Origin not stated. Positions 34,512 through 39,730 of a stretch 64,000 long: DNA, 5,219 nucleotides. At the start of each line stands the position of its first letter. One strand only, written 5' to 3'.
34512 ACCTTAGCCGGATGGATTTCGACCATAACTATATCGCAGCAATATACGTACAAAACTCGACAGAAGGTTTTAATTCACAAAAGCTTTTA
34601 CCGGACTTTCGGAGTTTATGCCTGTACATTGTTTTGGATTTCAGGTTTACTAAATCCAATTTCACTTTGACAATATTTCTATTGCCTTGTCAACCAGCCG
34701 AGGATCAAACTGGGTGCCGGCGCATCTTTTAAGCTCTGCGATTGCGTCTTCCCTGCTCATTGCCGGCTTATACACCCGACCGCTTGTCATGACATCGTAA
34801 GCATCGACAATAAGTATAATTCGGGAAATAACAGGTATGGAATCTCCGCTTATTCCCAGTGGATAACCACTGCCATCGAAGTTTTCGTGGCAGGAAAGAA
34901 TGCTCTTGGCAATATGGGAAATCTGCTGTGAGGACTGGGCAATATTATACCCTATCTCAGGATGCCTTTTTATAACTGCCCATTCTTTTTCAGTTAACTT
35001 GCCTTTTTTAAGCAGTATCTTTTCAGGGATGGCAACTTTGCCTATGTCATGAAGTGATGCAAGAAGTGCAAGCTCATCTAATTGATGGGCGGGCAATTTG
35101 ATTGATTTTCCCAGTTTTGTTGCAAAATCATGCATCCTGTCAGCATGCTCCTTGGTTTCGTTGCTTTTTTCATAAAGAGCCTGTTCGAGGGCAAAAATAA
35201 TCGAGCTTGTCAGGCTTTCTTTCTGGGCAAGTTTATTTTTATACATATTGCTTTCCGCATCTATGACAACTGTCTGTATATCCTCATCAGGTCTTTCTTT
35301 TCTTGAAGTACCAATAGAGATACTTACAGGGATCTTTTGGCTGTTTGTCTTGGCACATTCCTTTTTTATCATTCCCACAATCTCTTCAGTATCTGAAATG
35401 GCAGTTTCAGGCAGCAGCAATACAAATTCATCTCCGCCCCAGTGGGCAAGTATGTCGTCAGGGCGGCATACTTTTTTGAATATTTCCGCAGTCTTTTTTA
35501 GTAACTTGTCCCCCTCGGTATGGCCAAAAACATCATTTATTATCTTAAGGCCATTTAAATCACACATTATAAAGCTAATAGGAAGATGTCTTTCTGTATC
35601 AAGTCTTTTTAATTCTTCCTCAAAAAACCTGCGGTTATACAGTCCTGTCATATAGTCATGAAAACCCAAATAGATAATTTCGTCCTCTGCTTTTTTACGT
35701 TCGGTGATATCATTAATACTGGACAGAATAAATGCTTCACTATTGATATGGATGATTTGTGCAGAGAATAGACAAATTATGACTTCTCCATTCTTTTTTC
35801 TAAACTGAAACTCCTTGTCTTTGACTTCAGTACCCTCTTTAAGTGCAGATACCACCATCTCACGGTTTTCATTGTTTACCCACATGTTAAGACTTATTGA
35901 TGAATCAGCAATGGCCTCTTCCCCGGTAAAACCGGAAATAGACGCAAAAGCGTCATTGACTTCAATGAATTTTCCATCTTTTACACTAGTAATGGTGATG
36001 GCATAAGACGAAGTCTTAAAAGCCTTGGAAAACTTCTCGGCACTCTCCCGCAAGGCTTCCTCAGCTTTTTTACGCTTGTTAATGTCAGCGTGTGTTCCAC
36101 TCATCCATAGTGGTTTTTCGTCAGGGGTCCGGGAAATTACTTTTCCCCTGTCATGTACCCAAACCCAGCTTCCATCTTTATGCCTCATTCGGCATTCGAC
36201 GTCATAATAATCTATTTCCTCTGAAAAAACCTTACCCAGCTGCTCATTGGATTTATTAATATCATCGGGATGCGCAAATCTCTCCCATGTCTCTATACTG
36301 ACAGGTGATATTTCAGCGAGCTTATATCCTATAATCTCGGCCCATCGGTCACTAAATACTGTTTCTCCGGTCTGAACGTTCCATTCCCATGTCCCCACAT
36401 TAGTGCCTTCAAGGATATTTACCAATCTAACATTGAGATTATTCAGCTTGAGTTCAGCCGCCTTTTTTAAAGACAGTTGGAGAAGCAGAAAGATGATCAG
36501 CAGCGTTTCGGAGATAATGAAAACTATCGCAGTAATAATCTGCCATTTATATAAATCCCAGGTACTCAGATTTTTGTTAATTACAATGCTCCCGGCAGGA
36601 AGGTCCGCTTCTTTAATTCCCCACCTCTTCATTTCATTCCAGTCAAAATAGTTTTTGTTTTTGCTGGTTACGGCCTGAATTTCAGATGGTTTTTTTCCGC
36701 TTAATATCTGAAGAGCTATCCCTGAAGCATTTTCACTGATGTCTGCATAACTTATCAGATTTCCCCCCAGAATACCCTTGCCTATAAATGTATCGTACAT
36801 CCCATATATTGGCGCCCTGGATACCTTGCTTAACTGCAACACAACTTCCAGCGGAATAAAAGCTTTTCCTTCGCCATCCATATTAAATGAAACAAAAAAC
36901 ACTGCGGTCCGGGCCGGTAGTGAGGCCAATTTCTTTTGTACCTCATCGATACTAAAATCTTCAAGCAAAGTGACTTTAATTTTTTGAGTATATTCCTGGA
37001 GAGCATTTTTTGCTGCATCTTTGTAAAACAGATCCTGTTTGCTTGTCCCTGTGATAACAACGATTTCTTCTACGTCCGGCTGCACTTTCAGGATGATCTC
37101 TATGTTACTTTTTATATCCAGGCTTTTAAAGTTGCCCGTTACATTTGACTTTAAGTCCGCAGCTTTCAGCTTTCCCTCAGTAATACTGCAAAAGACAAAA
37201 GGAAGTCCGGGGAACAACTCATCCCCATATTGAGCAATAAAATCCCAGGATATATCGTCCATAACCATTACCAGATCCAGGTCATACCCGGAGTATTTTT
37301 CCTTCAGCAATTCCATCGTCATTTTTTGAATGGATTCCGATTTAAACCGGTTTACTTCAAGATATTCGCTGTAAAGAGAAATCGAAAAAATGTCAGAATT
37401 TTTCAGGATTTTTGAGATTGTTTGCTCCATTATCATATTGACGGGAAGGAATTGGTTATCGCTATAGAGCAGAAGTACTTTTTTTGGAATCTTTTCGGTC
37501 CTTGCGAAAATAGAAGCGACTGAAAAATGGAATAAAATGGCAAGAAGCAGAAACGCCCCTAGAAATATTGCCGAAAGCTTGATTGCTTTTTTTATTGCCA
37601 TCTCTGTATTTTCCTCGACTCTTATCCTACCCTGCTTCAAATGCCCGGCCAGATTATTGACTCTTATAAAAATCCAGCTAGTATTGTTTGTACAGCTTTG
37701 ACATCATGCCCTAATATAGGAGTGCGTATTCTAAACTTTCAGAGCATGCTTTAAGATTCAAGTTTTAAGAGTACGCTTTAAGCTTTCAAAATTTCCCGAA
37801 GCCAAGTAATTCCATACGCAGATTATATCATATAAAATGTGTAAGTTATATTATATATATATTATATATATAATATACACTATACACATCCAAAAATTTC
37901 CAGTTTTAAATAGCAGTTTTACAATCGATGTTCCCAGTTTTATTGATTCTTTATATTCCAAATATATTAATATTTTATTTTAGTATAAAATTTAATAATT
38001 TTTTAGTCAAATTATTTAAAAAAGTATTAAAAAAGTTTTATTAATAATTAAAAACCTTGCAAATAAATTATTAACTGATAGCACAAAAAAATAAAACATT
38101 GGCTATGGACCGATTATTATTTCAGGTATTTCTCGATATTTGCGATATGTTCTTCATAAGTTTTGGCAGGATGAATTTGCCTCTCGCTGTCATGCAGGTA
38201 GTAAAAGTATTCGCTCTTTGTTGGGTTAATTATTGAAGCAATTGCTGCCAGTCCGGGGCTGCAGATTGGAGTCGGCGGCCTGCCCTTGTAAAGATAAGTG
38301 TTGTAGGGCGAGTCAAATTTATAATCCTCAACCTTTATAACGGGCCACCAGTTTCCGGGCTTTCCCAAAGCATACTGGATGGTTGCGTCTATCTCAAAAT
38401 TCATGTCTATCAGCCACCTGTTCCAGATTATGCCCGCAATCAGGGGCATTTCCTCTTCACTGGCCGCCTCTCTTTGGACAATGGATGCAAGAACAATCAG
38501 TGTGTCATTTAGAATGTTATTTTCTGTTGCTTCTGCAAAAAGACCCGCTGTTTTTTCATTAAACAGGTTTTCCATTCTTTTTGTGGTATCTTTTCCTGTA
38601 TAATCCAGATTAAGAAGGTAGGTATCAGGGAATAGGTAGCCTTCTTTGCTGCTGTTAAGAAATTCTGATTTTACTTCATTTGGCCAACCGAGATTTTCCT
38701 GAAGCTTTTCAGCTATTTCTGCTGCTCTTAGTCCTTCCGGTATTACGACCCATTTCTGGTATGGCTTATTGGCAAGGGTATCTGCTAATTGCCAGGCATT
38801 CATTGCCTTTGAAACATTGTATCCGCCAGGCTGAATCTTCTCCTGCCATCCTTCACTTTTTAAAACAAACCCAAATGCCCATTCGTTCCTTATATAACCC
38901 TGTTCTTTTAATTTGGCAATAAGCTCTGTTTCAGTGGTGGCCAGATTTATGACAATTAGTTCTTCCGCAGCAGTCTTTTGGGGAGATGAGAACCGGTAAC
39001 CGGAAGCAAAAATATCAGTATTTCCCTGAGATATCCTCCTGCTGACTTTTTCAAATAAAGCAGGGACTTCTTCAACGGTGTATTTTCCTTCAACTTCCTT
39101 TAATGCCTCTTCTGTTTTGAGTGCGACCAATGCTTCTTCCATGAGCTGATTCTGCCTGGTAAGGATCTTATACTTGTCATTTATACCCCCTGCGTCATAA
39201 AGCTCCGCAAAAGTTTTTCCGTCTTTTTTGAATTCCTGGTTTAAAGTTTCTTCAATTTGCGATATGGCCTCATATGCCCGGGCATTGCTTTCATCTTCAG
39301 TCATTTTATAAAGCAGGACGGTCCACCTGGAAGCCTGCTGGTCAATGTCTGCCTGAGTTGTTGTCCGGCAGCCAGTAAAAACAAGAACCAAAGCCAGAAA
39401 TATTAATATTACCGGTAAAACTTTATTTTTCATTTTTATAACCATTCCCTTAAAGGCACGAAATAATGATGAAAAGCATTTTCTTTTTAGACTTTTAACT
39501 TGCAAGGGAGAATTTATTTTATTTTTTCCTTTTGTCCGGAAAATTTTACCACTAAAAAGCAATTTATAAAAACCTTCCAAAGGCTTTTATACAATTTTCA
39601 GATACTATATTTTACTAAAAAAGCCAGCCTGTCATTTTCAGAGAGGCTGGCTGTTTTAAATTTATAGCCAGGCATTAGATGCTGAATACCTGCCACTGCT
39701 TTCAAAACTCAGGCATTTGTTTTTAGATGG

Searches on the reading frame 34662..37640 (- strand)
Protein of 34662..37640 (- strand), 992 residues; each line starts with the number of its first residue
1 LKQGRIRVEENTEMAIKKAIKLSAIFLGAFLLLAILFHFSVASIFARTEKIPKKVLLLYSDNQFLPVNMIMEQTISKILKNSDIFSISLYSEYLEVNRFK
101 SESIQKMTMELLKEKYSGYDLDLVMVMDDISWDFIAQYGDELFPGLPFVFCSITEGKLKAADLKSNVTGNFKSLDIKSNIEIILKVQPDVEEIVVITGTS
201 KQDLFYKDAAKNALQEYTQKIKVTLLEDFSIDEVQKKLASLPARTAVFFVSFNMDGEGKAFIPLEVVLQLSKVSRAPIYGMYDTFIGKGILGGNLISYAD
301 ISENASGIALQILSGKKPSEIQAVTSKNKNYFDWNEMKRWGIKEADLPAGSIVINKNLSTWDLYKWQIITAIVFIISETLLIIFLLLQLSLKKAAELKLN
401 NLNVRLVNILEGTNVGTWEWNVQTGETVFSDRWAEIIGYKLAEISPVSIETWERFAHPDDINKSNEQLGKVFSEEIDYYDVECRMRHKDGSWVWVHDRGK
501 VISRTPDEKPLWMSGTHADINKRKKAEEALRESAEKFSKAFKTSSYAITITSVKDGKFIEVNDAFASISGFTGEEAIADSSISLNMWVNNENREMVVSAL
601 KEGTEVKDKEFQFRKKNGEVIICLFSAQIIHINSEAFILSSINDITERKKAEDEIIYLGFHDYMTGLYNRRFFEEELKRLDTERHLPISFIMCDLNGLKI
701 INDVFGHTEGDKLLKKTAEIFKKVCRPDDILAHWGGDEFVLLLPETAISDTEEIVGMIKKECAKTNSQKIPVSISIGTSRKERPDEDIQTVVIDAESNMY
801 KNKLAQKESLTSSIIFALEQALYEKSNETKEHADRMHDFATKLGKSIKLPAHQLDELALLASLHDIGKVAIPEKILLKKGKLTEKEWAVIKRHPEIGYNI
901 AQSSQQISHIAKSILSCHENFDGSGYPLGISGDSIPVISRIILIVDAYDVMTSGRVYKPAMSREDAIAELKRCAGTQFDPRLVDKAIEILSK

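Call 17: search_protein_families(library=pfam, proteins=[window:34662-37640:-], max_evalue=0.00001)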
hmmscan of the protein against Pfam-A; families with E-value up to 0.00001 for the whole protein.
window:34662-37640:- (992 aa): 7 families
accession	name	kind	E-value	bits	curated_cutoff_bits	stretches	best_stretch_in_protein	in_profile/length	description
PF00990.26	GGDEF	-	3.7e-35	121.5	23.8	1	660-807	2-159/161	Diguanylate cyclase, GGDEF domain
PF13487.12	HD_5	-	2.6e-34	118.8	27.2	1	818-982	3-170/170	HD domain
PF08447.18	PAS_3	-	7.9e-28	97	25.6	1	429-517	4-89/89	PAS fold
PF13426.13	PAS_9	-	1.1e-11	45.3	27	1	547-647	3-103/103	PAS domain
PF04392.18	ABC_sub_bind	-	4.5e-10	39.7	25.9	1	165-332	106-268/293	ABC transporter substrate binding protein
PF01966.28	HD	-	5.9e-10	39.9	22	1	831-951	3-116/116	HD domain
PF00989.32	PAS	-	6.5e-08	33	22.6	0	547-635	13-102/113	PAS fold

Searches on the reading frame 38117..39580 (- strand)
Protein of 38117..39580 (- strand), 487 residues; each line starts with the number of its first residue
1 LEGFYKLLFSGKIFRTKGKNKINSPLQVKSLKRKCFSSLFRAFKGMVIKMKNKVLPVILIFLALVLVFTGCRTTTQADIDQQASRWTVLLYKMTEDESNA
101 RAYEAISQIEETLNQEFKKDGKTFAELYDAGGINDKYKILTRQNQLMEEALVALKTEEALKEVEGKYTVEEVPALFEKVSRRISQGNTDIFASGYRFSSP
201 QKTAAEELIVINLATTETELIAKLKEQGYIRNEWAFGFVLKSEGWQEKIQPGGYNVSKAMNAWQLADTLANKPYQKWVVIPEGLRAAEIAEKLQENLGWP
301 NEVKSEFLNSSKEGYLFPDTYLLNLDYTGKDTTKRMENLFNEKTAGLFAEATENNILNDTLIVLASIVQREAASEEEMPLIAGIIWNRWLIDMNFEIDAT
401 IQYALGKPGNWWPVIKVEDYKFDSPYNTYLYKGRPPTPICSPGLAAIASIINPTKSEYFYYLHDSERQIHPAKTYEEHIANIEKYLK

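Call 17: search_protein_families(library=pfam, proteins=[window:38117-39580:-], max_evalue=0.00001)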
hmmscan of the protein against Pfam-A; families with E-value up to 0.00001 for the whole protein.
window:38117-39580:- (487 aa): 1 family
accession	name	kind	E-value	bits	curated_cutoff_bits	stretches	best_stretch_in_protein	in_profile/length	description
PF02618.21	YceG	-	1.3e-68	231.9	32.4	1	211-484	3-275/275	YceG-like family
